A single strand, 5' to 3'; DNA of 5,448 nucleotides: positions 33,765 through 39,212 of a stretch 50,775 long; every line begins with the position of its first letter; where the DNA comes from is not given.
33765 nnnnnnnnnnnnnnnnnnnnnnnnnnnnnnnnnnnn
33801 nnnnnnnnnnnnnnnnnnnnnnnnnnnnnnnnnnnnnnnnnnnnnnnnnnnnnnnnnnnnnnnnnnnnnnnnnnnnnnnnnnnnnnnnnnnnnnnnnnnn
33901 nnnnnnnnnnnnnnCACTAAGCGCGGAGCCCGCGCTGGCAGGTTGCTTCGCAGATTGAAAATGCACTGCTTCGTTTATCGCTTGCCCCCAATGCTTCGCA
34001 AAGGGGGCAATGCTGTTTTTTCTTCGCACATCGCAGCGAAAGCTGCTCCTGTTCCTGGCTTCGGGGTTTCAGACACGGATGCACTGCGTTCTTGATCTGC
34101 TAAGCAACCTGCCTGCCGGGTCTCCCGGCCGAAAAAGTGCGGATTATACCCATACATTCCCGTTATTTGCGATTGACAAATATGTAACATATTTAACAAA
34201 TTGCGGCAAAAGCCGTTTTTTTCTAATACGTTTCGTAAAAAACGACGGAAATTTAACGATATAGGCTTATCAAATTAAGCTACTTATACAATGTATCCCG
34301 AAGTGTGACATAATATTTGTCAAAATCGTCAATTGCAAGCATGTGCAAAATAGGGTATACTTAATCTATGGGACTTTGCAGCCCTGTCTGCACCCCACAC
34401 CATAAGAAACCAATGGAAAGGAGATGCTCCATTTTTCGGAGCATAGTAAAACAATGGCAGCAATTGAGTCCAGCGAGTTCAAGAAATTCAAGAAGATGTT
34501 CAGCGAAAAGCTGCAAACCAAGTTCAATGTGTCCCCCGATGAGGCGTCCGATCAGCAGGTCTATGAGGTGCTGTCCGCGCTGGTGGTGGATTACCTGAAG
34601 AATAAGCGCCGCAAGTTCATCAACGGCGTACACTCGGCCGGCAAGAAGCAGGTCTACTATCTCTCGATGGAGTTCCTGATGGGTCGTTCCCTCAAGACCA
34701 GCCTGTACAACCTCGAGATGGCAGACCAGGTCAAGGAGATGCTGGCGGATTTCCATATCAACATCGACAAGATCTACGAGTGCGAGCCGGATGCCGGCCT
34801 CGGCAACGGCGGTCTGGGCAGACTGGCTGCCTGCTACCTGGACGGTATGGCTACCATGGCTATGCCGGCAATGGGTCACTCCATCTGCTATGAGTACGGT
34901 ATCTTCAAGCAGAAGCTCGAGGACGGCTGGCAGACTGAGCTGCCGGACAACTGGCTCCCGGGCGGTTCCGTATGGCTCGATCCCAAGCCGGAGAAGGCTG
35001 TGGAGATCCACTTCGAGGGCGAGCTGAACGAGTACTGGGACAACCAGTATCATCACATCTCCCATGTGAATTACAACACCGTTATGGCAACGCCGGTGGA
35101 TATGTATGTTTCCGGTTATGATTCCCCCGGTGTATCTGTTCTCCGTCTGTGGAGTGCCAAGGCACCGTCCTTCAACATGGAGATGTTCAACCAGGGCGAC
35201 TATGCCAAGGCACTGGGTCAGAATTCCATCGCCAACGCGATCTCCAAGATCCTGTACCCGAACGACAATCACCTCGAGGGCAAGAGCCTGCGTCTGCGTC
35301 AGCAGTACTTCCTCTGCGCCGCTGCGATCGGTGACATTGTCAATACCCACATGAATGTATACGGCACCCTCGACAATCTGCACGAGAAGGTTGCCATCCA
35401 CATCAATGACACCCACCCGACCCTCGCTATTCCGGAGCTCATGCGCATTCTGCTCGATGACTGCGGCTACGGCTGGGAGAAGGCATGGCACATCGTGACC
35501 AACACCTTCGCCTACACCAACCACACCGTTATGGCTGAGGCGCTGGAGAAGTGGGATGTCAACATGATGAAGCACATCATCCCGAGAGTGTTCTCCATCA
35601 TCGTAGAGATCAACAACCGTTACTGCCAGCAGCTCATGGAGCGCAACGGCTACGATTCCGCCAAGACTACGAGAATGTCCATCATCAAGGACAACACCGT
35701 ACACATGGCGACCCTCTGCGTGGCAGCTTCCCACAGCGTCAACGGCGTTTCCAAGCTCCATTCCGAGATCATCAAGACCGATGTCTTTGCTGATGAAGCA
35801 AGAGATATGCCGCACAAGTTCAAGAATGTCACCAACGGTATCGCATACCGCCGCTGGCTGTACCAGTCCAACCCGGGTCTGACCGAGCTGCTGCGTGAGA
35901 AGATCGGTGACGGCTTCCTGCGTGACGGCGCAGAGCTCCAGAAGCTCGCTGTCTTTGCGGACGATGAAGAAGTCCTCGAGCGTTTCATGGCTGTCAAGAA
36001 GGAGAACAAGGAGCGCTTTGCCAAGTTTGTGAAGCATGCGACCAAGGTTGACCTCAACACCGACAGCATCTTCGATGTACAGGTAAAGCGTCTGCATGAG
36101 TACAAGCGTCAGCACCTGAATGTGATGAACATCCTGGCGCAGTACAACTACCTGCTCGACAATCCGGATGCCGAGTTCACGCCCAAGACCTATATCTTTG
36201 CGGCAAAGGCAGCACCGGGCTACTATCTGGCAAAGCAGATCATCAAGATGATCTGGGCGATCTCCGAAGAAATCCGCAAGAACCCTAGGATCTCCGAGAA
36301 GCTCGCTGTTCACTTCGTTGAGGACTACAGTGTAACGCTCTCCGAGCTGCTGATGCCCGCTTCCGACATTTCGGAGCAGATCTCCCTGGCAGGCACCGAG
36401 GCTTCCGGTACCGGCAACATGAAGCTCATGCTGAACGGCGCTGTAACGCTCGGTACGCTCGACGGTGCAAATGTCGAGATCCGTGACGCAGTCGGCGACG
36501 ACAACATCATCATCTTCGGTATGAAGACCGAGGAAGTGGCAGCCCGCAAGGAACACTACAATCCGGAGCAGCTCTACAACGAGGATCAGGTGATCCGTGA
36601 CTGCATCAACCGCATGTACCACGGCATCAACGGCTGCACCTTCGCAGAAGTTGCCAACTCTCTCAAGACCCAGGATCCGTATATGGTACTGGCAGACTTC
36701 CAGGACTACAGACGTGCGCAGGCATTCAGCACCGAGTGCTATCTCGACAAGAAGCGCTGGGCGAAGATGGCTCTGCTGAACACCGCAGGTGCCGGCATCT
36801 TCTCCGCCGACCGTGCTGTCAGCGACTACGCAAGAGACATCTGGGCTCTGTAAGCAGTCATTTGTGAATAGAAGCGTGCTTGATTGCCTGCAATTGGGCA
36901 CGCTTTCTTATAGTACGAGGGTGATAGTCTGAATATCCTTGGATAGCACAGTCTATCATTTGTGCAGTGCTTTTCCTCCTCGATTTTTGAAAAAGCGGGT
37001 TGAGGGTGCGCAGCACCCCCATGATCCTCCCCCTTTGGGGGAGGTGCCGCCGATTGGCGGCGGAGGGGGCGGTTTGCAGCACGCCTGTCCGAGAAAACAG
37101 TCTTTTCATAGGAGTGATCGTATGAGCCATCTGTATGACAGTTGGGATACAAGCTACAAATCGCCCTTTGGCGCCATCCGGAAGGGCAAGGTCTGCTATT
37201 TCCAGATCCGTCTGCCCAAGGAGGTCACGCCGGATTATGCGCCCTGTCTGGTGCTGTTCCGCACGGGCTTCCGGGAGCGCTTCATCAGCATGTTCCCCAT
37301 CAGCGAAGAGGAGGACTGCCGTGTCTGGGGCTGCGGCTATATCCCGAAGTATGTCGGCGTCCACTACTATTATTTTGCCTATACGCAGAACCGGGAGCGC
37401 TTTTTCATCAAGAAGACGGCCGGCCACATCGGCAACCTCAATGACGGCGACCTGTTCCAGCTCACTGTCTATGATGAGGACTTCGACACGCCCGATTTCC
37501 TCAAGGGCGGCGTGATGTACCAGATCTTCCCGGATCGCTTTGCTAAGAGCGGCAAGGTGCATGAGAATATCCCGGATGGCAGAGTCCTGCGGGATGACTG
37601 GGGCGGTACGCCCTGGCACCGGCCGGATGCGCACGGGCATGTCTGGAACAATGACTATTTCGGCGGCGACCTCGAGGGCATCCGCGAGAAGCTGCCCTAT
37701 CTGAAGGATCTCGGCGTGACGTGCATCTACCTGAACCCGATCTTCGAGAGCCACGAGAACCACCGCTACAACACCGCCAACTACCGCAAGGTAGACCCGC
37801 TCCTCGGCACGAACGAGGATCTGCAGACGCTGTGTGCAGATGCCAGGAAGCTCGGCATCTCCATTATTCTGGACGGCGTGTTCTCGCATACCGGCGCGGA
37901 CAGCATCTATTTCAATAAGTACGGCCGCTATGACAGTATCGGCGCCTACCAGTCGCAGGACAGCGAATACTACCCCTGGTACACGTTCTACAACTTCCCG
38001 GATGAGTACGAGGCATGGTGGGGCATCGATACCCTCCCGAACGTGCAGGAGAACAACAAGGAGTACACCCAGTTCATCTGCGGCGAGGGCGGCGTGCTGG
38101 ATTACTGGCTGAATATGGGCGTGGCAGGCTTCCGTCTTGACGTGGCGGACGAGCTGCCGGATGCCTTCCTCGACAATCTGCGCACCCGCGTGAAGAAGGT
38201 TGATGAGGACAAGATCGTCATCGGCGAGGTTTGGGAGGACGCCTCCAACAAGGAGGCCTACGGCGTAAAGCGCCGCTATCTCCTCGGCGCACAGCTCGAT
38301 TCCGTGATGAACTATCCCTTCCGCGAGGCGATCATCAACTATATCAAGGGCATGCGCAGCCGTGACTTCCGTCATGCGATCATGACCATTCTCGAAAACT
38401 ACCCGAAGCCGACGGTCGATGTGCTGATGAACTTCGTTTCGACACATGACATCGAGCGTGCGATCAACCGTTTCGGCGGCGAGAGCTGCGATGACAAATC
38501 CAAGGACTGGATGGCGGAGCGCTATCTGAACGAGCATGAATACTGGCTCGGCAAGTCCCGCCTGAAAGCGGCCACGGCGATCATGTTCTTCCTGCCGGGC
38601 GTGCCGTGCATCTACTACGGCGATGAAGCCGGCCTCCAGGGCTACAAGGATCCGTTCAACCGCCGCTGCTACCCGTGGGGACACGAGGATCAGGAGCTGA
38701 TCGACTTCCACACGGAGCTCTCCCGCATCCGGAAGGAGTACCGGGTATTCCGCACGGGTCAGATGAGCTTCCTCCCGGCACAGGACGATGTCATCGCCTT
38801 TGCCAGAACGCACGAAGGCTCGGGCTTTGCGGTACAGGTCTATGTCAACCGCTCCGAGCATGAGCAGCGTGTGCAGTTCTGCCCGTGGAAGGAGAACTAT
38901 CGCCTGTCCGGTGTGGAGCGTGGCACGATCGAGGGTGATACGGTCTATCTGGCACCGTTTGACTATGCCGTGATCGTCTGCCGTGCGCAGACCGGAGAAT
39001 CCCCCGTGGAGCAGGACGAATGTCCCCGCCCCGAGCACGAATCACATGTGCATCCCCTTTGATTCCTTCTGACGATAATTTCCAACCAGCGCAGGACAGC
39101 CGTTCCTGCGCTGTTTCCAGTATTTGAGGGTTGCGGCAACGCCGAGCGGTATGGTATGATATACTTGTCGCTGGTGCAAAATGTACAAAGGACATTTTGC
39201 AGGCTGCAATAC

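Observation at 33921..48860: Structured repeat family that always begins at a stop codon, with compensatory changes in three hairpins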

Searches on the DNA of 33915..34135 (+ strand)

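Call 55: search_dna_similar(query=window:33915-34135:+, collection=plasmids, mode=distant, max_evalue=0.001)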
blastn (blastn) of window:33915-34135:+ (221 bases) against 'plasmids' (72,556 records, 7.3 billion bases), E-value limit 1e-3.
No match.

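Call 56: search_dna_similar(query=window:33915-34135:+, collection=phages, mode=distant, max_evalue=0.001)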
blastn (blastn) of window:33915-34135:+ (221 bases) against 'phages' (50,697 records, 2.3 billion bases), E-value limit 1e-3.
No match.

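Call 84: build_rna_model(alignment_id=A2, structure=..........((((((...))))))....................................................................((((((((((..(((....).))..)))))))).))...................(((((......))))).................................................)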
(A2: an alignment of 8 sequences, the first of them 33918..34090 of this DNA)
Model R1 built from alignment A2 (8 sequences, 213 columns); structure: as given.
model positions 172; base pairs 24; branch points 2; effective number of sequences 1.95; information 0.59 bits per position. Calibrated on 0.2 Mb of random sequence (short: E-values are rough).
structure used (alignment columns):
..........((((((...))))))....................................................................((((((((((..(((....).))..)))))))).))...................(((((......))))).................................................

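Call 85: search_with_rna_model(model_id=R1, source=window, max_evalue=10, filters=off)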
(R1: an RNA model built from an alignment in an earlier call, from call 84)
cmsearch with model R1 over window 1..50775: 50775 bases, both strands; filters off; matches with E-value up to 10: 34.
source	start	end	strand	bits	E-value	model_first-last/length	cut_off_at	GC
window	33918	34090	+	191.3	7.9e-52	1-172/172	no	0.55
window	41829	42002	+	174.5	3.5e-47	1-172/172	no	0.5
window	45630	45803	-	169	1.2e-45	1-172/172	no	0.55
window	48691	48863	-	161.3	1.6e-43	1-172/172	no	0.59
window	33960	34132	-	29.8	3.7e-07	1-172/172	no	0.56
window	48772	48800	+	10.8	0.066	65-93/172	no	0.55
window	34112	34254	+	8.3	0.33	1-172/172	no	0.4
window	25447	25472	+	7.9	0.42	67-91/172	no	0.65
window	6501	6523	-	7.8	0.44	68-90/172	no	0.7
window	31392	31540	-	6.8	0.83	1-172/172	no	0.52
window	12976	13117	+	6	1.4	1-172/172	no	0.56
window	44589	44601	-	5.9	1.5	73-85/172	no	0.46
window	41893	41923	-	5.8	1.6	65-93/172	no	0.65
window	45708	45738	+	5.8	1.6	65-93/172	no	0.65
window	45038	45052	-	5.3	2.1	4-18/172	no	0.87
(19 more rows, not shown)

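Call 86: search_with_rna_model(model_id=R1, sources=[L096, L120, L128, L129, L132, L133, L136, L137, L139, L140, L141, L145, L146, L149, L150, L153, L155, L156, L001, L011, L018, L042, L061, L063, L101, L112, L114], max_evalue=1)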
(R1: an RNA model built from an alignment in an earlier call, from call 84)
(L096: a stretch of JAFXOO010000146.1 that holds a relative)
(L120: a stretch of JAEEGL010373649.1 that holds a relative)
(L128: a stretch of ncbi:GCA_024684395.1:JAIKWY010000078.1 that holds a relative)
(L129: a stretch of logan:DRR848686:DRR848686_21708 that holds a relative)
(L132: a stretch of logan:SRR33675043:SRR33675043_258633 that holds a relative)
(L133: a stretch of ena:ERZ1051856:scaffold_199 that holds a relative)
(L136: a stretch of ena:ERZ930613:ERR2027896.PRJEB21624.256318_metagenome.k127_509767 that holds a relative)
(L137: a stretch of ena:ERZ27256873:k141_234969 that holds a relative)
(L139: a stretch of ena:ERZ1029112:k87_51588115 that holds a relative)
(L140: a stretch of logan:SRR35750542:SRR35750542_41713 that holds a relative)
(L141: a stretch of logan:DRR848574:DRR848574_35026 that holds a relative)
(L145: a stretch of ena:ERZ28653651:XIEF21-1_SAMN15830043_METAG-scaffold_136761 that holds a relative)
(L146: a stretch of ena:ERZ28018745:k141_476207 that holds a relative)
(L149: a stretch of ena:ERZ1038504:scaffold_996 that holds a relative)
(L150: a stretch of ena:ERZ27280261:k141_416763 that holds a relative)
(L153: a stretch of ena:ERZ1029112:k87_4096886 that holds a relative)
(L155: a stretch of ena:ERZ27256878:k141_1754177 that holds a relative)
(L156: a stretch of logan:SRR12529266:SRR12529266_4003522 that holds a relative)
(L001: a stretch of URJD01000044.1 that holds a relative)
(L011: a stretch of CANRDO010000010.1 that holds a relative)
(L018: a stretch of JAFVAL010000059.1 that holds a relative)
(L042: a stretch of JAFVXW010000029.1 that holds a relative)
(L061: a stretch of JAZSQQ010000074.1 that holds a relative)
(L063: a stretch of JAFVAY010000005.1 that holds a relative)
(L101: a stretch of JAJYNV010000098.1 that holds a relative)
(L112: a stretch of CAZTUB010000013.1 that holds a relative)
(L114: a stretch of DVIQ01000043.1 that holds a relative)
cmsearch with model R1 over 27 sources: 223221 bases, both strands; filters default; matches with E-value up to 1: 6.
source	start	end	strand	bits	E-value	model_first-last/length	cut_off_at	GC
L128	1427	1598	+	182.4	1e-48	1-172/172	no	0.54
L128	6598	6773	+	176.2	5.3e-47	1-172/172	no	0.53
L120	338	509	+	161.6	5.7e-43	1-172/172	no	0.63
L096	68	254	-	108.5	2.7e-28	1-172/172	no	0.6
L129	8226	8368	-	41.9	7.3e-10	1-172/172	no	0.56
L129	8162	8295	+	17.2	0.005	1-172/172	no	0.57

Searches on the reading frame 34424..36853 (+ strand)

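Call 16: search_protein_families(library=pfam, proteins=[window:34424-36853:+])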
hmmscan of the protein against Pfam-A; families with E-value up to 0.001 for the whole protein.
window:34424-36853:+ (809 aa): 1 family
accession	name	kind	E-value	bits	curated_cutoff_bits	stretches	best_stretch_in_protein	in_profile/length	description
PF00343.26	Phosphorylase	-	1.6e-298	992.4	27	1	108-808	2-712/713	Carbohydrate phosphorylase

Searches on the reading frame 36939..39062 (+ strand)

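Call 16: search_protein_families(library=pfam, proteins=[window:36939-39062:+])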
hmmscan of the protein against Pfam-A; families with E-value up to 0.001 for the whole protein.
window:36939-39062:+ (707 aa): 1 family
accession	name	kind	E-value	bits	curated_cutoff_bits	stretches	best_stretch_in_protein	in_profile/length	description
PF00128.31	Alpha-amylase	-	1.3e-54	186.6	22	1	195-576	1-361/446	Alpha amylase, catalytic domain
